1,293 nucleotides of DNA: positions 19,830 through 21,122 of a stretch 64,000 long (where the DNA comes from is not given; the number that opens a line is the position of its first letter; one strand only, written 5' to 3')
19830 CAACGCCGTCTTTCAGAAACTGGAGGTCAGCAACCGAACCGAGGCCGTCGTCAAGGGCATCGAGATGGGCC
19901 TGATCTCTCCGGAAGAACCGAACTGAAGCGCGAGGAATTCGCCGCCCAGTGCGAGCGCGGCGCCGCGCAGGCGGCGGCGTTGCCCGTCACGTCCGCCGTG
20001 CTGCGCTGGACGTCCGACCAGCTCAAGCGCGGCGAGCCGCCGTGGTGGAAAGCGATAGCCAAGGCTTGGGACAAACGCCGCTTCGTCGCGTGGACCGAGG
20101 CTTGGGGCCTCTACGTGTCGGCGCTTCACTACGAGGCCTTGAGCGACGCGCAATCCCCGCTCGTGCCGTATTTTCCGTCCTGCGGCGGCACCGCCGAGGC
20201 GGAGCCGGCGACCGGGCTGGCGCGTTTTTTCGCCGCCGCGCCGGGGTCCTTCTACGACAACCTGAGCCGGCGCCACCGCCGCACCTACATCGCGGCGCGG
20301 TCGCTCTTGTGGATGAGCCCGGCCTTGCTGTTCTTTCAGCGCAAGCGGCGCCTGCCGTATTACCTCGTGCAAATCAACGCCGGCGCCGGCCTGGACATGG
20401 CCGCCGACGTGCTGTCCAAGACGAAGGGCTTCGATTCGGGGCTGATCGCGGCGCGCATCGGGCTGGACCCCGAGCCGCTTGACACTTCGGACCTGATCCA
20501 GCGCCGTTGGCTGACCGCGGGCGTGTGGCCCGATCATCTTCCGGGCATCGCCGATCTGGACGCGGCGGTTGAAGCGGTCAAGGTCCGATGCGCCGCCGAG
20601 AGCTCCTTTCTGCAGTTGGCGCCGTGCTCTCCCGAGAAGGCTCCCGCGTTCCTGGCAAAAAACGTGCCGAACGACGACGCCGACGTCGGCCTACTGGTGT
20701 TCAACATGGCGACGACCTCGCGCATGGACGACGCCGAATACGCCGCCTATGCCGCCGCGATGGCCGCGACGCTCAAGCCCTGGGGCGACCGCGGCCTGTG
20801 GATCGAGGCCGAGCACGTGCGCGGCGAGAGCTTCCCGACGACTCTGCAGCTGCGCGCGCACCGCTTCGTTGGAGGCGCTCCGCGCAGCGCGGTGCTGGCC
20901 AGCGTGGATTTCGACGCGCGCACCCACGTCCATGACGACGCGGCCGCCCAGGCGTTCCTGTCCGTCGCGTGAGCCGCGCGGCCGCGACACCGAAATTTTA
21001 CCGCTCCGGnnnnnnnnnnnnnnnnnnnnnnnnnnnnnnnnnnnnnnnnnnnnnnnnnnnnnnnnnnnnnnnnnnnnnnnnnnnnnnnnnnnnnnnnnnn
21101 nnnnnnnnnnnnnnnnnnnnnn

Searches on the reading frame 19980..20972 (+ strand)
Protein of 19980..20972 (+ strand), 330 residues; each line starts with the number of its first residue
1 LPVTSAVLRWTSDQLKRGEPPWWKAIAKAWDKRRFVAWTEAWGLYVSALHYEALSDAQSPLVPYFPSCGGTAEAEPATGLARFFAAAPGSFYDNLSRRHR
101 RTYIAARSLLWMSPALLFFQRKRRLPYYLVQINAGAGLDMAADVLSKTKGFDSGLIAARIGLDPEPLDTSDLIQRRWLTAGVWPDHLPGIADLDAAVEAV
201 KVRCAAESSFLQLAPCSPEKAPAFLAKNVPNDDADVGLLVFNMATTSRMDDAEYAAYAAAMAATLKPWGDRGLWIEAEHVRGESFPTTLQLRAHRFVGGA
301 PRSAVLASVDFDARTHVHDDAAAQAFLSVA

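Call 3: search_protein_families(library=pfam, proteins=[window:19980-20972:+], max_evalue=1)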
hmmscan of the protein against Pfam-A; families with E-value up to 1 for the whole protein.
window:19980-20972:+ (330 aa): 1 family
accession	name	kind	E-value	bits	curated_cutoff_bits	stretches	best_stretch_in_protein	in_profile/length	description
PF10094.14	DUF2332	-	2.7e-25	90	25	2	156-311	184-327/334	Uncharacterized protein conserved in bacteria (DUF2332)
